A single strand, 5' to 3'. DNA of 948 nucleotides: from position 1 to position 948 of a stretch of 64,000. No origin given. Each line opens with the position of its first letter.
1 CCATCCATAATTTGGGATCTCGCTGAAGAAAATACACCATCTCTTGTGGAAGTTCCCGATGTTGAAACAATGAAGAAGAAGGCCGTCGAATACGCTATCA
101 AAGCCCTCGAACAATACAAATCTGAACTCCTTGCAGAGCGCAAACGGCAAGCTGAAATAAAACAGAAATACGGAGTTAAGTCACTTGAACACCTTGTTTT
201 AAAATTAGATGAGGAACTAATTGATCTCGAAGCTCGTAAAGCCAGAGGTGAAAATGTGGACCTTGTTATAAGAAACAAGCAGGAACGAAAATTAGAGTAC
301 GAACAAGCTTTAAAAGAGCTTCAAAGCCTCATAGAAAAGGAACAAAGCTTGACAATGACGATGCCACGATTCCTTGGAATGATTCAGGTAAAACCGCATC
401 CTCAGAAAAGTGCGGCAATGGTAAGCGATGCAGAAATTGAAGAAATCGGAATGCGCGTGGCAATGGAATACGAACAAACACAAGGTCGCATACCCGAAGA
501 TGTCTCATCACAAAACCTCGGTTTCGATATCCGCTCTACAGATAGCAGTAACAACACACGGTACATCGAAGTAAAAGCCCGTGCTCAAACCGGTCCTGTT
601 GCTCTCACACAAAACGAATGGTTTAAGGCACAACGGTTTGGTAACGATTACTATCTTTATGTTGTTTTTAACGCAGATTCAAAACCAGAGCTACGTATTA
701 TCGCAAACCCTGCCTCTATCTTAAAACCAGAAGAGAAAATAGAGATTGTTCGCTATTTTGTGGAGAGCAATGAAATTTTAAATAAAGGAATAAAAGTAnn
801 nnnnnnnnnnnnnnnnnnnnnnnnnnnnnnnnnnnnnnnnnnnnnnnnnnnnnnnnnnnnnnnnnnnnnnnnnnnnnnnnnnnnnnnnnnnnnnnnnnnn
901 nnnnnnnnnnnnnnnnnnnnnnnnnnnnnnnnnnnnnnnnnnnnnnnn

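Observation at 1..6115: Three-gene putative defence operon: DUF3883-type helicase, DUF1156 Zn-ribbon N6-methyltransferase, DUF499 ATPase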

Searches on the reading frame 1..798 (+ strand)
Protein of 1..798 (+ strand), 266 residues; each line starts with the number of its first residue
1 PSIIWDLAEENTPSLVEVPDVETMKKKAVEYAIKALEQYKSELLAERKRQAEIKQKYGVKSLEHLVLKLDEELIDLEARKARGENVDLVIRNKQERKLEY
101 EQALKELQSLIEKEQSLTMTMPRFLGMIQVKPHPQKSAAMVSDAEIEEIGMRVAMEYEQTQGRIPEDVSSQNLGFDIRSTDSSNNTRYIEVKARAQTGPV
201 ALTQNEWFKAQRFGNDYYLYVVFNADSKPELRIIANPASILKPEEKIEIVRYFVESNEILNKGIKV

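Call 6: search_protein_families(library=pfam, proteins=[window:1-798:+])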
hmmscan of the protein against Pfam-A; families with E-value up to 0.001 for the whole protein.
window:1-798:+ (266 aa): 1 family
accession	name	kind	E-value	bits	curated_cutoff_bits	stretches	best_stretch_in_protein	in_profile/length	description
PF13020.12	NOV_C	-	4.4e-26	91.2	22.1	1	146-234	1-91/91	Protein NO VEIN, C-terminal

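Call 7: search_protein_families(library=padloc, proteins=[window:1-798:+])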
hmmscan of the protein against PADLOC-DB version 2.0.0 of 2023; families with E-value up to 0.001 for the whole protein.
window:1-798:+ (266 aa): 9 families
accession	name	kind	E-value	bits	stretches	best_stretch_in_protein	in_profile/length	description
PDLC03969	TmtA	-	1.5e-20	70.5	1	141-239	1385-1488/1563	-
PDLC03965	TmtA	-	1.7e-15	54.1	1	142-242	1237-1341/1370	-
PDLC00659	HmaA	-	4.9e-15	52.4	1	23-230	914-1138/1176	SNF2 helicase / DEAD-box helicase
PDLC03964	TmtA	-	1.1e-13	48.3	1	169-238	1447-1517/1538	-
PDLC03966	TmtA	-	4.8e-12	42.5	1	101-239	1490-1630/1655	-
PDLC03972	TmtA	-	1.8e-10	37.6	1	121-244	1197-1291/1302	-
PDLC05008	PDC-S36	-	3.4e-09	34.8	1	172-231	196-257/280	-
PDLC03968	TmtA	-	1e-08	31.4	1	60-244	1305-1462/1486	-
PDLC04021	PD-T4-1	-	9.5e-08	29.3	1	155-254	269-375/383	-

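Call 8: search_protein_families(library=ncbifam, proteins=[window:1-798:+])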
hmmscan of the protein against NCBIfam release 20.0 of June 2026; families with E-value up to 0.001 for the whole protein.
window:1-798:+ (266 aa): 0 families

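Call 27: find_homologous_proteins(query=window:1-798:+, max_evalue=1e-10)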
Query window:1-798:+ (266 aa): 264 proteins with E <= 1e-10 among 1386 candidates; the best 120 are listed.
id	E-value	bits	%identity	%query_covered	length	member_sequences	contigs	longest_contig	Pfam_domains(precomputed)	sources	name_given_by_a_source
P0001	1.3e-96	341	63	100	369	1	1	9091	PF13020.13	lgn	-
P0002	3.3e-95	336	64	96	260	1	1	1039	PF13020.13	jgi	jgi:hypothetical protein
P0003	1.2e-94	334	62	100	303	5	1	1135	PF13020.13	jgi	jgi:hypothetical protein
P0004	1.1e-92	328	62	99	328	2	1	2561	PF13020.13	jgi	-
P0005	3.8e-92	326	62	99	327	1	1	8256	PF13020.13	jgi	-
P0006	6.5e-92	325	65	92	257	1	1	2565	PF13020.13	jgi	jgi:hypothetical protein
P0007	1.5e-91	324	60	100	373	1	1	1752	PF13020.13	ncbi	ncbi:MAG: DUF3883 domain-containing protein, partial [bacterium]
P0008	1.5e-90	321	62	100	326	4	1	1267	PF13020.13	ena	-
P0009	1.8e-90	321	63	99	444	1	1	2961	PF13020.13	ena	-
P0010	1.4e-89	318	59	100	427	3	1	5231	PF13020.13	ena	-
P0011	3.3e-89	317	62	92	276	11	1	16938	PF13020.13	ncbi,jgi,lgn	-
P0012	3.9e-89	316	63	91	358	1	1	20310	PF13020.13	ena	-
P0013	3.9e-89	316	60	99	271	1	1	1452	PF13020.13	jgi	jgi:hypothetical protein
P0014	8.4e-89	315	67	85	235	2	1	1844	PF13020.13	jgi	jgi:hypothetical protein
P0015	9.2e-89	315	60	100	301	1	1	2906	PF13020.13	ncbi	ncbi:MAG: DUF3883 domain-containing protein, partial [Candidatus Eremiobacterota bacterium]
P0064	2.5e-80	288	56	99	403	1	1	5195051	PF13020.13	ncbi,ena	-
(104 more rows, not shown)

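Call 28: find_encoding_contigs(protein=P0064, flank=10000, max_places=2)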
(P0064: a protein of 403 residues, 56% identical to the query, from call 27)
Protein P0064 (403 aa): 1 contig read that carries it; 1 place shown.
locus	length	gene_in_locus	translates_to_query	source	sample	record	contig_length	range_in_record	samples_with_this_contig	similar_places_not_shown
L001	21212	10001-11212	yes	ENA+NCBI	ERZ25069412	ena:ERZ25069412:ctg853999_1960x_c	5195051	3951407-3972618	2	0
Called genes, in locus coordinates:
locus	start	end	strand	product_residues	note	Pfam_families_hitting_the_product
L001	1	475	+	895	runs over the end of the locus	PF01624:MutS_I, PF05188:MutS_II, PF05192:MutS_III, PF05190:MutS_IV, PF00488:MutS_V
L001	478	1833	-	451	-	PF00919:UPF0004, PF04055:Radical_SAM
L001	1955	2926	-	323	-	PF01408:GFO_IDH_MocA, PF22725:GFO_IDH_MocA_C3, PF02894:GFO_IDH_MocA_C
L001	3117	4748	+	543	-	PF01839:FG-GAP (faint), PF13517:FG-GAP_3, PF07593:UnbV_ASPIC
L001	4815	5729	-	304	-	PF05721:PhyH (weak)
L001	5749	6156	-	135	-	PF13420:Acetyltransf_4 (weak), PF00583:Acetyltransf_1, PF13673:Acetyltransf_10, PF08445:FR47 (weak), PF13508:Acetyltransf_7, PF13880:Acetyltransf_13 (weak)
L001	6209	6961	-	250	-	PF01048:PNP_UDP_1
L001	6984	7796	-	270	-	PF05721:PhyH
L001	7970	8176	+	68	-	PF10047:DUF2281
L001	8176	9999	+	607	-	PF00176:SNF2-rel_dom, PF00270:DEAD (weak), PF04851:ResIII, PF00271:Helicase_C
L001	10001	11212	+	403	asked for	PF13020:NOV_C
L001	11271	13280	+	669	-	PF13175:AAA_15, PF13304:AAA_21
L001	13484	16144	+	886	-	PF06634:DUF1156, PF02086:MethyltransfD12 (faint)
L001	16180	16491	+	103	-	PF01909:NTP_transf_2, PF18765:Polbeta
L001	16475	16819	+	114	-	PF01934:HepT-like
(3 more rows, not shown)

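Call 29: find_encoding_contigs(protein=P0012, flank=10000, max_places=2)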
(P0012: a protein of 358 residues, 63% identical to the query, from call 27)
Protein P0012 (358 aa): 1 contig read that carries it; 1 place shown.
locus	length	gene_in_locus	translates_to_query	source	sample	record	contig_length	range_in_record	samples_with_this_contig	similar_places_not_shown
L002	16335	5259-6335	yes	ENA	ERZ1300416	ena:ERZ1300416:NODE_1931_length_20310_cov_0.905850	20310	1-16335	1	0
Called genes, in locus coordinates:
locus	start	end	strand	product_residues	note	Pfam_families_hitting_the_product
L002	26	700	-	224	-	-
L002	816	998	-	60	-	-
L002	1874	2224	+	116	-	-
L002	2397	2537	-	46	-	-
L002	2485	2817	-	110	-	-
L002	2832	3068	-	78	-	-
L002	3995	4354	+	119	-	-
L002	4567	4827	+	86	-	PF00271:Helicase_C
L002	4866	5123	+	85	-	-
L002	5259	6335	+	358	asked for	PF13020:NOV_C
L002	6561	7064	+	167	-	-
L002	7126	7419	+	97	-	-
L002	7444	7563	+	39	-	-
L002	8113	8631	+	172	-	-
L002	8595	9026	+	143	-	-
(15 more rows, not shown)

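Call 31: find_related_loci(query=A1, collection=genome_contigs, flank=10000)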
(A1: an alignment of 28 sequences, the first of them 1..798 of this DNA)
Query A1 (266 aa) in genome_contigs; peptide patterns used: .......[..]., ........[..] (x = any residue, [..] = any of these).
446 stretches matched a pattern; 435 encode a relative of the query (tblastn E <= 1e-3); the best 80 are kept; 80 distinct loci.
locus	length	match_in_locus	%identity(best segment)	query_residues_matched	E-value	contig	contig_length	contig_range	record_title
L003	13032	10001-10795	71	1-265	2e-127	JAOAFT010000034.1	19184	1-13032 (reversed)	MAG: Bacteroidetes bacterium isolate SKW296 NODE_34_length_19220_cov_7.855509, whole genome shotgun sequence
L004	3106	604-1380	65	1-260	8e-114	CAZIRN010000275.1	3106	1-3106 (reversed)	MAG TPA_asm: uncultured Rikenella sp. isolate binchicken_co265_192 genome assembly, contig: NODE_39722_length_3106_cov_4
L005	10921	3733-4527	64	1-266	2e-108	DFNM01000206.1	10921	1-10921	MAG TPA_asm: Firmicutes bacterium UBA3567 UBA3567_contig_2581, whole genome shotgun sequence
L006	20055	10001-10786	63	1-263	2e-106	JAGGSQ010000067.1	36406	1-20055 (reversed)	MAG: Candidatus Omnitrophota bacterium isolate AUK026 PB_MANV_026_c_000000000015, whole genome shotgun sequence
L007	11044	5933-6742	61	1-262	4e-105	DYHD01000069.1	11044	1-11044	MAG TPA_asm: Thermodesulfovibrio yellowstonii isolate BE2012_37_10 Afr_mines_BE2012_2545_length_11044_cov_3_998908, whol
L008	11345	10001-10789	60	1-265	3e-104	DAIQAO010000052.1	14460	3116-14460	MAG TPA_asm: Dissulfurispiraceae bacterium isolate CTOTU21541 NODE_2140_length_14460_cov_287.897744, whole genome shotgu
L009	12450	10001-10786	62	1-263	1e-103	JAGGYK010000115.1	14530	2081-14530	MAG: Deltaproteobacteria bacterium isolate AUK176 PB_MBMC_130_c_000000000322, whole genome shotgun sequence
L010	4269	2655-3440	62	2-264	1e-103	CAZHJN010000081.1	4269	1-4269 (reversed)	MAG TPA_asm: uncultured bacterium isolate SRP098346_co1_153 genome assembly, contig: NODE_32308_length_4269_cov_6.556716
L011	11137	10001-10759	65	1-254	2e-102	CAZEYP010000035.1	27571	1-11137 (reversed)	MAG TPA_asm: uncultured Nitrospirota bacterium isolate binchicken_co172_141 genome assembly, contig: NODE_1201_length_27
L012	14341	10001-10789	61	1-264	5e-102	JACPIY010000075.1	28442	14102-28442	MAG: Deltaproteobacteria bacterium isolate NC_groundwater_453_Ag_B-0.1um_42_10 S34_3B_scaffold_474798, whole genome shot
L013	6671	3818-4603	61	1-263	1e-101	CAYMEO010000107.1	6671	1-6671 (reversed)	MAG TPA_asm: uncultured Spirochaetia bacterium isolate binchicken_co71_42 genome assembly, contig: NODE_5185_length_6671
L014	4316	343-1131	65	1-263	1e-101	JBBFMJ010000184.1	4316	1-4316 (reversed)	MAG: Thermoanaerobaculia bacterium isolate Uz-U4-48 NODE_184_length_4316_cov_2.823307, whole genome shotgun sequence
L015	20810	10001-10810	59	1-264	2e-100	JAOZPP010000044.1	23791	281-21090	MAG: bacterium isolate GMC4.metabat2.244 GMC4_1755_length_23791_cov_20.385659, whole genome shotgun sequence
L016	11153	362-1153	62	1-266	2e-99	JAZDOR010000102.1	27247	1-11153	MAG: bacterium isolate MEGAHIT-group-0.789 k141_5687355, whole genome shotgun sequence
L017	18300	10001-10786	59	1-263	4e-99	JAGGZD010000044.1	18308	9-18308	MAG: Dehalococcoidia bacterium isolate AUK195 PB_MBMC_149_c_000000000079, whole genome shotgun sequence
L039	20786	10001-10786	60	1-263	2e-95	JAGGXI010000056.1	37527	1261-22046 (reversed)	MAG: Candidatus Aerophobetes bacterium isolate AUK148 PB_MBMC_102_c_000000000093, whole genome shotgun sequence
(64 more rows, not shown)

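Call 34: search_protein_families(library=pfam, proteins=[L003:7424-10798:+, L039:7430-10798:+, L017:7460-10801:+], max_evalue=0.01)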
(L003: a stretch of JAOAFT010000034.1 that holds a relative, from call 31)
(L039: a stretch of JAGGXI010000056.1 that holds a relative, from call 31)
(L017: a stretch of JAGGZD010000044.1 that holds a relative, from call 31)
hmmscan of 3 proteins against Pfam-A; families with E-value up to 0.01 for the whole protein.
L003:7424-10798:+ (1125 aa): 10 families
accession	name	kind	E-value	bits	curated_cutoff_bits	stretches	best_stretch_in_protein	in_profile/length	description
PF00271.37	Helicase_C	-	1.6e-27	96.3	23.5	1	492-595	6-110/110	Helicase conserved C-terminal domain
PF13020.12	NOV_C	-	5.6e-24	84.5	22.1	1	1005-1092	1-90/91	Protein NO VEIN, C-terminal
PF04851.21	ResIII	-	3.9e-15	56.6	22.5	1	112-279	2-163/164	Type III restriction enzyme, res subunit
PF00176.29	SNF2-rel_dom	-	1.5e-13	51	24.9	1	135-373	21-252/290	SNF2-related domain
PF00270.35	DEAD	-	6.2e-07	29.7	26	1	134-281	17-162/167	DEAD/DEAH box helicase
PF09848.15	SLFN-g3_helicase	-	0.00036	20.4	24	1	134-264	4-111/354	Schlafen group 3, DNA/RNA helicase domain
PF13872.12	AAA_34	-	0.0007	19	27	1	119-255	59-199/306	P-loop containing NTP hydrolase pore-1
PF22590.2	Cas3-like_C_2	-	0.0015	19.2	27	1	512-594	17-104/106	CRISPR-associated nuclease/helicase Cas3, C-terminal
PF13245.12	AAA_19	-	0.0031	18.1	25.1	0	134-244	14-103/134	AAA domain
PF00004.35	AAA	-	0.0033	18.3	21.2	0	139-277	6-108/131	ATPase family associated with various cellular activities (AAA)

L039:7430-10798:+ (1123 aa): 10 families
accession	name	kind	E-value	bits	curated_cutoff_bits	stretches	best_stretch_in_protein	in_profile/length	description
PF00271.37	Helicase_C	-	7.4e-28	97.4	23.5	1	489-593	5-110/110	Helicase conserved C-terminal domain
PF13020.12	NOV_C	-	2.1e-24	85.8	22.1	1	1002-1090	1-91/91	Protein NO VEIN, C-terminal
PF04851.21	ResIII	-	2.6e-15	57.1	22.5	1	108-275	2-163/164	Type III restriction enzyme, res subunit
PF00176.29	SNF2-rel_dom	-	1.2e-12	48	24.9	1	131-322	21-215/290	SNF2-related domain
PF00270.35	DEAD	-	3.3e-08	33.9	26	1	131-277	18-162/167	DEAD/DEAH box helicase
PF09848.15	SLFN-g3_helicase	-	0.00061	19.6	24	1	130-241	4-93/354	Schlafen group 3, DNA/RNA helicase domain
PF22590.2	Cas3-like_C_2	-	0.00079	20.1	27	1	510-592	17-104/106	CRISPR-associated nuclease/helicase Cas3, C-terminal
PF05127.21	NAT10_TcmA_helicase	-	0.0011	19.3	22.7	0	133-239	3-101/176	RNA cytidine acetyltransferase NAT10/TcmA, helicase domain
PF13872.12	AAA_34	-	0.0034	16.8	27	0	126-177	59-110/306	P-loop containing NTP hydrolase pore-1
PF13307.12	Helicase_C_2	-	0.009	16.5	25.3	0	493-594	3-115/170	Helicase C-terminal domain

L017:7460-10801:+ (1114 aa): 9 families
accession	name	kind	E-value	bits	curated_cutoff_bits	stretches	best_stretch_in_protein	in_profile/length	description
PF00271.37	Helicase_C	-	2.9e-26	92.3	23.5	1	478-583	7-110/110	Helicase conserved C-terminal domain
PF13020.12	NOV_C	-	2.2e-22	79.3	22.1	1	992-1080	1-91/91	Protein NO VEIN, C-terminal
PF04851.21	ResIII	-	4.7e-14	53.1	22.5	1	99-266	3-164/164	Type III restriction enzyme, res subunit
PF00176.29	SNF2-rel_dom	-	3.5e-11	43.2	24.9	1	121-312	21-215/290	SNF2-related domain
PF00270.35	DEAD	-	2.3e-06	27.9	26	1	120-265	17-161/167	DEAD/DEAH box helicase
PF13872.12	AAA_34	-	5.6e-05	22.6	27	1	42-173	24-116/306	P-loop containing NTP hydrolase pore-1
PF09848.15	SLFN-g3_helicase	-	6.9e-05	22.7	24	1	120-252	4-113/354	Schlafen group 3, DNA/RNA helicase domain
PF01497.23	Peripla_BP_2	-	0.0021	17.9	27.5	1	422-522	71-168/235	Periplasmic binding protein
PF00004.35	AAA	-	0.0065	17.4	21.2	0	125-255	6-97/131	ATPase family associated with various cellular activities (AAA)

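Call 41: search_solved_structures(query=L039:7430-10798:+, max_evalue=0.001)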
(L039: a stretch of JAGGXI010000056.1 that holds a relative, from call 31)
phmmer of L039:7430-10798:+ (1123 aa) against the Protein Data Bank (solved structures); distinct sequences matched with E-value up to 0.001: 187 (the best 60 are shown).
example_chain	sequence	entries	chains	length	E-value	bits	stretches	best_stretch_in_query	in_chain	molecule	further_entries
8so8_A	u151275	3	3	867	4.2e-36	127.4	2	87-306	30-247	RNA polymerase-associated protein RapA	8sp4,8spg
6bog_A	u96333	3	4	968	6.1e-36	126.9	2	87-306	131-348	RNA polymerase-associated protein RapA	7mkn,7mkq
7m8e_F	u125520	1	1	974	6.3e-36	126.8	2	87-306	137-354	RNA polymerase-associated protein RapA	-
4s20_K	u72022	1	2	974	7.4e-36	126.6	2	87-306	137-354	RNA polymerase-associated protein RapA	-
8t0l_F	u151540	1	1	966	5.2e-35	123.8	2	86-306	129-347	RNA polymerase-associated protein RapA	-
6pwf_K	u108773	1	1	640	2.5e-16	61.9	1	495-622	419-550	chromatin remodeling factor ISWI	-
5jxr_A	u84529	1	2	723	2.6e-16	61.9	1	494-622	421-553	Chromatin-remodeling complex ATPase-like protein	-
5hzr_A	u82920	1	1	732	2e-15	59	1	500-659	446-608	SNF2-family ATP dependent chromatin remodeling factor like protein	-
7ux9_P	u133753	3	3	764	2.1e-15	58.9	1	499-623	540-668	ATP-dependent DNA helicase DDM1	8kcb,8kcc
8wh5_K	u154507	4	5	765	2.1e-15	58.9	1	499-623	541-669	ATP-dependent DNA helicase DDM1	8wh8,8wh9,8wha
8j90_K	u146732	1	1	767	2.1e-15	58.9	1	499-623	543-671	ATP-dependent DNA helicase DDM1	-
23cp_K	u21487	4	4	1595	2.4e-15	58.7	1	500-659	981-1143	WD40 repeat-containing protein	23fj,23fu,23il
8skz_A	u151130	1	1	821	2.4e-15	58.7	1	499-623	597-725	ATP-dependent DNA helicase DDM1,Lymphoid-specific helicase chimera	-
9ge5_G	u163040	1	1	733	1.3e-14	56.2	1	498-622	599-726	Chromatin-remodeling ATPase INO80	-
6gej_M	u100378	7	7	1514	4.5e-14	54.5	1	497-620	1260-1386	Helicase SWR1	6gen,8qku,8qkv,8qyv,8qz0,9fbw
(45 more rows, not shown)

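Call 73: search_protein_families(library=padloc, proteins=[L003:7424-10798:+, L039:7430-10798:+], max_evalue=1e-10)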
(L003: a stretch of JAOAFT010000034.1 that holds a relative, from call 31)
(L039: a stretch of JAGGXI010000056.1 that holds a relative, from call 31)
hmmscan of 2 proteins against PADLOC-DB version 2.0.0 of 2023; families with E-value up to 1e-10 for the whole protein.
L003:7424-10798:+ (1125 aa): 45 families (the best 25 are shown)
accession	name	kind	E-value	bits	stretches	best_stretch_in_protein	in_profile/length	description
PDLC00659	HmaA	-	2.9e-204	679.2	1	14-1082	3-1131/1176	SNF2 helicase / DEAD-box helicase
PDLC02620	DrmD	-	2.8e-151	503.6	1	24-1082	8-1050/1060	DrmD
PDLC02500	BrxHI|BrxHII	-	1e-120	402.9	1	103-919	80-877/933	BrxHI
PDLC02504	BrxHI|BrxHII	-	9.8e-109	362.7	1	68-974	66-954/971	BrxHII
PDLC02621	DrmD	-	6.7e-107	357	1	126-803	133-822/1040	DrmD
PDLC02572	DrmA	-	1.1e-76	256.6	1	127-707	131-741/1043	DrmA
PDLC02619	DrmD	-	2.1e-70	235.9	2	105-528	24-440/872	DrmD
PDLC02632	DrmD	-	1.1e-67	227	1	127-617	136-648/662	DrmD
PDLC02623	DrmD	-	3.1e-60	202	2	347-672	409-701/1040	DrmD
PDLC02634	DrmD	-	3.9e-59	198.3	1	107-799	85-774/900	DrmD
PDLC02633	DrmD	-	6.9e-53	177.8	1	118-605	130-640/839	DrmD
PDLC02624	DrmD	-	6.7e-48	161.6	1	151-631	1-510/652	DrmD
PDLC02840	DpdE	-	3.6e-41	139.4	2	109-303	155-327/1091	DpdE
PDLC02622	DrmD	-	4.1e-41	139.2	1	127-367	135-383/422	DrmD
PDLC02843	DpdE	-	5.4e-39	131.8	2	109-303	154-322/1091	DpdE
PDLC02842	DpdE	-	7.4e-20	68.3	1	465-622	991-1143/1176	DpdE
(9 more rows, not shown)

L039:7430-10798:+ (1123 aa): 44 families (the best 25 are shown)
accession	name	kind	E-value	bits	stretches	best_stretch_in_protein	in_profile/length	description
PDLC00659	HmaA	-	3.1e-211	702.2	1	11-1109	4-1161/1176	SNF2 helicase / DEAD-box helicase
PDLC02620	DrmD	-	1.5e-145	484.7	1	15-1080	3-1051/1060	DrmD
PDLC02500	BrxHI|BrxHII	-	1.4e-118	395.8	1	96-977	76-920/933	BrxHI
PDLC02504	BrxHI|BrxHII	-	2.2e-111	371.5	1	40-972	36-954/971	BrxHII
PDLC02621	DrmD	-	4.2e-107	357.6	1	114-803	126-824/1040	DrmD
PDLC02572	DrmA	-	1.6e-71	239.6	1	123-804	131-825/1043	DrmA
PDLC02619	DrmD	-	8.9e-67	223.9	2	100-529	23-444/872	DrmD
PDLC02632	DrmD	-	1.1e-65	220.3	1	123-612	136-645/662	DrmD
PDLC02623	DrmD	-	5.2e-61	204.6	2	345-669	411-700/1040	DrmD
PDLC02633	DrmD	-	5.3e-58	194.7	1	113-605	129-642/839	DrmD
PDLC02634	DrmD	-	6.8e-57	190.9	1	51-629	33-620/900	DrmD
PDLC02624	DrmD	-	2.4e-46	156.5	1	147-605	1-479/652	DrmD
PDLC02840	DpdE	-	1e-45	154.4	2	103-298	153-326/1091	DpdE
PDLC02843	DpdE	-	1.3e-40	137.2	2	103-296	152-319/1091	DpdE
PDLC02622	DrmD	-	4.4e-37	125.9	1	123-380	135-400/422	DrmD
PDLC02842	DpdE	-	2.9e-21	72.9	0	477-632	1005-1154/1176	DpdE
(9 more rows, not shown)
